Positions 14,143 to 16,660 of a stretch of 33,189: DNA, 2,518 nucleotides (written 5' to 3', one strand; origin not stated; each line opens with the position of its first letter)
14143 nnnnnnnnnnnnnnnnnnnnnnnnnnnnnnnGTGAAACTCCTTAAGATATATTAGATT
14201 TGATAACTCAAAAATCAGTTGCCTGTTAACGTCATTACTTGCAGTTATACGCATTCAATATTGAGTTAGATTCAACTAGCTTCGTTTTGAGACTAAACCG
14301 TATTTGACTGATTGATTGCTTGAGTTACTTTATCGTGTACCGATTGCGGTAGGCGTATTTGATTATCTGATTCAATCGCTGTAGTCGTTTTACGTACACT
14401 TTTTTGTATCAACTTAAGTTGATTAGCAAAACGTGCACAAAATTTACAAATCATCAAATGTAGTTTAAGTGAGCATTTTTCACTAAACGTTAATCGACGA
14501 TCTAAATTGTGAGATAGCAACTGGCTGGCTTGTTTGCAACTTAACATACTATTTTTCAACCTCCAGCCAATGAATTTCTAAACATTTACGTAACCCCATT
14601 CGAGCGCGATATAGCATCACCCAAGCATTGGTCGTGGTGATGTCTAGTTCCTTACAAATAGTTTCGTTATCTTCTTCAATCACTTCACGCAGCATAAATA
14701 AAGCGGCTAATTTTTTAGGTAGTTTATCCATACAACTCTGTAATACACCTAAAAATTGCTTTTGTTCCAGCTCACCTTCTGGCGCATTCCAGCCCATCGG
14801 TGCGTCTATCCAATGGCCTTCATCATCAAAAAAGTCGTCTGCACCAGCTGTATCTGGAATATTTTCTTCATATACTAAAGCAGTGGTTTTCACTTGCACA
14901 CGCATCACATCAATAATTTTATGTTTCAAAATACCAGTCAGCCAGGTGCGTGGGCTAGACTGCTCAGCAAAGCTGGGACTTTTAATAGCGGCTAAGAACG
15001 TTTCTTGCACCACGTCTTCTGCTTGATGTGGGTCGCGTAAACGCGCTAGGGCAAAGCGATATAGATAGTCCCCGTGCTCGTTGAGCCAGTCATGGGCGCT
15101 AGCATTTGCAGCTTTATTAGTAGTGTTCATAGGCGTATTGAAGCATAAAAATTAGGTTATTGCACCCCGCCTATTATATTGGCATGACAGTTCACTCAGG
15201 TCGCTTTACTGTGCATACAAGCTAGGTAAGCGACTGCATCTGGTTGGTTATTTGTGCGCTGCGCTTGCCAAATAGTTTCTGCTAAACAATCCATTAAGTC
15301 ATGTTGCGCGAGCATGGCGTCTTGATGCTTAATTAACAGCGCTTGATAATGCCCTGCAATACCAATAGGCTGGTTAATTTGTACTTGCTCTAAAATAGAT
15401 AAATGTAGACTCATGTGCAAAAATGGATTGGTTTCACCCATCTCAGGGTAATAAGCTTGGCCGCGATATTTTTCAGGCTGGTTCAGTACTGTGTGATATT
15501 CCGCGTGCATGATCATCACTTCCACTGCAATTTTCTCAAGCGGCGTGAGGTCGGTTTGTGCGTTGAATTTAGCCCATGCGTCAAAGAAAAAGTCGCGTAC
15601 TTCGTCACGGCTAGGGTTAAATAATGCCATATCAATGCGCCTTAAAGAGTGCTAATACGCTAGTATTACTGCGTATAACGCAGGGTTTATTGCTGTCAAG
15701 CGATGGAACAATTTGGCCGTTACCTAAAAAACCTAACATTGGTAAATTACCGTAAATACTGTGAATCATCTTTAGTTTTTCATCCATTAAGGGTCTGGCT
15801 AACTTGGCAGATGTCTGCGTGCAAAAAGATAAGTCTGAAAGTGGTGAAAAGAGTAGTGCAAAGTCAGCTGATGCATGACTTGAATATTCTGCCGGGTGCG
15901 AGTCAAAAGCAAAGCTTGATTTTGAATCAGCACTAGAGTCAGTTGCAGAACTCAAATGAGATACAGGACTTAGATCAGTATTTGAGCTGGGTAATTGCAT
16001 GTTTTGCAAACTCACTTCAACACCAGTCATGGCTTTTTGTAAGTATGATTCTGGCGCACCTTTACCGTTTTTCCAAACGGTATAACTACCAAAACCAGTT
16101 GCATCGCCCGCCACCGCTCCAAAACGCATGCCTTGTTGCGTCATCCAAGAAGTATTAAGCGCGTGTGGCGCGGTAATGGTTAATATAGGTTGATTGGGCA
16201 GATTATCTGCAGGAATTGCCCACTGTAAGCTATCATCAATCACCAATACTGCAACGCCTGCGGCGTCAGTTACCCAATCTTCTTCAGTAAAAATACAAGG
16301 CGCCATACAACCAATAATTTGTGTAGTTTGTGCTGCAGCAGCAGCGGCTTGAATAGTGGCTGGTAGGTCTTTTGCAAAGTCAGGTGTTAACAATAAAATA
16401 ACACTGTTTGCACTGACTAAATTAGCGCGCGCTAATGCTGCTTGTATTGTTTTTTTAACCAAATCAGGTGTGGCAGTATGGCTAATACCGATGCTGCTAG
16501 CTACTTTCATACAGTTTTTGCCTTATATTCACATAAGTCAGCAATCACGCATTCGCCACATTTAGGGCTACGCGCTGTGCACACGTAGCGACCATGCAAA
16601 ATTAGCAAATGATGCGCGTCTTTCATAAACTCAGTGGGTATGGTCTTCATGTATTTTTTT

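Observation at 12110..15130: MNIO (DUF692)/DUF2063 RiPP-like cluster with a signal-peptide Cys-motif precursor under a dedicated ECF sigma/anti-sigma pair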

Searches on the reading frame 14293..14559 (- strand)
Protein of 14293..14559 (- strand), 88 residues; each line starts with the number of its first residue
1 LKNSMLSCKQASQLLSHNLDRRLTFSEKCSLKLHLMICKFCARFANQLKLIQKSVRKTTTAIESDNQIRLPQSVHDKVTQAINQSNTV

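Call 3: search_protein_families(library=pfam, proteins=[window:14293-14559:-], max_evalue=0.01)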
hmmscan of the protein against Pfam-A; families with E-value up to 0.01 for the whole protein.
window:14293-14559:- (88 aa): 1 family
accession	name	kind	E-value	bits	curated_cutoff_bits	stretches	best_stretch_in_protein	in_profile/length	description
PF13490.11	zf-HC2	-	0.00077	20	22.2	1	8-39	1-32/35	Putative zinc-finger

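Call 4: search_protein_families(library=ncbifam, proteins=[window:14293-14559:-], max_evalue=0.01)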
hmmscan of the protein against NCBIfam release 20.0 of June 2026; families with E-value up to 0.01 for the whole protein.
window:14293-14559:- (88 aa): 2 families
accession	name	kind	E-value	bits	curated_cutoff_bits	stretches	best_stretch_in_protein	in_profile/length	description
NF052368.1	antisigmaE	subfamily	1.8e-18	66.1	50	1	5-52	1-48/48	anti-sigma factor family protein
TIGR03988.1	antisig_RsrA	equivalog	0.0037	17.3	62.5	1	7-82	1-70/77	mycothiol system anti-sigma-R factor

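Call 67: search_solved_structures(query=window:14293-14547:-, max_evalue=1)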
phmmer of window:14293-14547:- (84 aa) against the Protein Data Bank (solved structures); distinct sequences matched with E-value up to 1: 2.
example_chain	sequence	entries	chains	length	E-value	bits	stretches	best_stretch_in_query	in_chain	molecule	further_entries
5b4p_A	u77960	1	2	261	0.23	15.1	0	49-76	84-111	repebody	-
8oix_D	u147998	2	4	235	0.97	13.1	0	18-54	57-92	Proteasome subunit alpha type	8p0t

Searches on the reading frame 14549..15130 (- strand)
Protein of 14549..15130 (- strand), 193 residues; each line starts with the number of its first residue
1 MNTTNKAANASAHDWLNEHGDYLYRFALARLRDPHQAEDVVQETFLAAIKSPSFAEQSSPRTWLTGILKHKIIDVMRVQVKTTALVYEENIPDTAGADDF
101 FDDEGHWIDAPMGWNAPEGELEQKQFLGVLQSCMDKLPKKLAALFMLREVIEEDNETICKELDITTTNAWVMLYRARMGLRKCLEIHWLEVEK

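Call 3: search_protein_families(library=pfam, proteins=[window:14549-15130:-], max_evalue=0.01)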
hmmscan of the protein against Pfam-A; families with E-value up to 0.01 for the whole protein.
window:14549-15130:- (193 aa): 3 families
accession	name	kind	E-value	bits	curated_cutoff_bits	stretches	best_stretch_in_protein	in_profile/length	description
PF04542.20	Sigma70_r2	-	2.6e-15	56.4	24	1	17-79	3-68/71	Sigma-70 region 2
PF08281.18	Sigma70_r4_2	-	2.9e-07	30.4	25.7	1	129-177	3-51/54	Sigma-70, region 4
PF22029.2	PhyR_sigma2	-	0.0005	20.5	27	1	19-64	4-50/55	Sigma2 domain of PhyR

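Call 4: search_protein_families(library=ncbifam, proteins=[window:14549-15130:-], max_evalue=0.01)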
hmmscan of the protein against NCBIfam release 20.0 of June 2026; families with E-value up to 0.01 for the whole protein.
window:14549-15130:- (193 aa): 76 families (the best 25 are shown)
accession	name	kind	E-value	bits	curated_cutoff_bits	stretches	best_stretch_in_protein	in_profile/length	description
NF009173.0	PRK12520.1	equivalog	3.2e-63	212.9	255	1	12-190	4-185/191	RNA polymerase sigma factor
TIGR02943.1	Sig70_famx1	hypoth_equivalog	2.8e-59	200.1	162.2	1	16-192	8-187/188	RNA polymerase sigma-70 factor, TIGR02943 family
NF008892.0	PRK11924.2-1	equivalog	5.7e-53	179.6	291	1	16-190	22-199/203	RNA polymerase sigma factor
NF009196.0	PRK12544.1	equivalog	4.5e-49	166.7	287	1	14-192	22-204/208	RNA polymerase factor sigma-70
NF009184.0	PRK12532.1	equivalog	1.1e-45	155.9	276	1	17-192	12-192/195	RNA polymerase sigma factor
NF009182.0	PRK12530.1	subfamily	1.1e-40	139.2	264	1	21-192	20-192/193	RNA polymerase sigma factor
NF009197.0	PRK12545.1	equivalog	5.7e-39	134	336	1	16-189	14-192/201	RNA polymerase factor sigma-70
NF008888.0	PRK11922.1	equivalog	2.2e-21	76.5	204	1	15-185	35-197/231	RNA polymerase sigma factor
TIGR02937.1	sigma70-ECF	superfamily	4.1e-20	72.1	42.9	1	14-184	5-165/165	sigma-70 family RNA polymerase sigma factor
NF058625.1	sigma_PG0214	equivalog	4.3e-18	65.6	130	1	21-184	15-161/170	GFO_1088 family ECF-type sigma factor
TIGR02989.1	Sig-70_gvs1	subfamily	4.9e-17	62.3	124.55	1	14-184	5-158/158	RNA polymerase sigma-70 factor, Rhodopirellula/Verrucomicrobium family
TIGR02950.1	SigM_subfam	subfamily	2.4e-16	60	147.95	1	17-184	7-158/159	RNA polymerase sigma factor, SigM family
TIGR02985.1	Sig70_bacteroi1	subfamily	2.5e-15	57.1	126.4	1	19-183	10-161/162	RNA polymerase sigma-70 factor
NF009166.1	PRK12513.1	equivalog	4.5e-15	55.9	206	1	10-158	21-160/193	RNA polymerase sigma factor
NF006089.0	PRK08241.1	subfamily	5.1e-13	48.8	240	1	31-182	43-202/343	RNA polymerase subunit sigma-70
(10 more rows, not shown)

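Call 66: search_solved_structures(query=window:14549-15130:-, max_evalue=0.001)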
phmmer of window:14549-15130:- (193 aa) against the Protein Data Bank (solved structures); distinct sequences matched with E-value up to 0.001: 7.
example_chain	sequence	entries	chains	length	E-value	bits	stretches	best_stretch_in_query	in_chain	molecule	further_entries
2o7g_A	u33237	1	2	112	2.9e-07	33.8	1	23-77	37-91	Probable RNA polymerase sigma-C factor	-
6dv9_F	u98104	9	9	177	1.3e-06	31.8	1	14-77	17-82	ECF RNA polymerase sigma factor SigL | RNA polymerase sigma factor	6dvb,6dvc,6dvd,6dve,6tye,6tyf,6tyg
9m9d_F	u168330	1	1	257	2.1e-06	31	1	4-89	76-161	ECF RNA polymerase sigma factor SigE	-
9m9e_F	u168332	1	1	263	2.3e-06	30.9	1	4-89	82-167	ECF RNA polymerase sigma factor SigE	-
9m98_F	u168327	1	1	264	2.3e-06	30.9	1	4-89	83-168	ECF RNA polymerase sigma factor SigE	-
5wuq_A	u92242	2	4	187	2.2e-05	27.7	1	14-184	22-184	ECF RNA polymerase sigma factor SigW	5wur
1h3l_A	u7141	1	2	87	6.2e-05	26.3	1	18-77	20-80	RNA POLYMERASE SIGMA FACTOR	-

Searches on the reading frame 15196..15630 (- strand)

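Call 3: search_protein_families(library=pfam, proteins=[window:15196-15630:-], max_evalue=0.01)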
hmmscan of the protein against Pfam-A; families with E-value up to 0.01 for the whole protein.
window:15196-15630:- (144 aa): 1 family
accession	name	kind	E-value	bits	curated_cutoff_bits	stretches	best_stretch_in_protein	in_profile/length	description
PF08897.16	DUF1841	-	2.4e-54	183.5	24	1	7-140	1-134/135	Domain of unknown function (DUF1841)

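Call 4: search_protein_families(library=ncbifam, proteins=[window:15196-15630:-], max_evalue=0.01)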
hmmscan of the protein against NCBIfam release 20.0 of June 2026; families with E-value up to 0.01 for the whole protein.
window:15196-15630:- (144 aa): 0 families

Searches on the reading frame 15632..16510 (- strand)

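Call 3: search_protein_families(library=pfam, proteins=[window:15632-16510:-], max_evalue=0.01)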
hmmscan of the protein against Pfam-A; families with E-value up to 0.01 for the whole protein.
window:15632-16510:- (292 aa): 1 family
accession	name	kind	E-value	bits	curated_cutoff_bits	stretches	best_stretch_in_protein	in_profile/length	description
PF08495.15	FIST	-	0.0077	16.6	23.2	0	37-91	3-56/189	FIST N domain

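Call 4: search_protein_families(library=ncbifam, proteins=[window:15632-16510:-], max_evalue=0.01)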
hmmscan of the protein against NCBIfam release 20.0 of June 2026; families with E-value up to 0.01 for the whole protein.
window:15632-16510:- (292 aa): 0 families
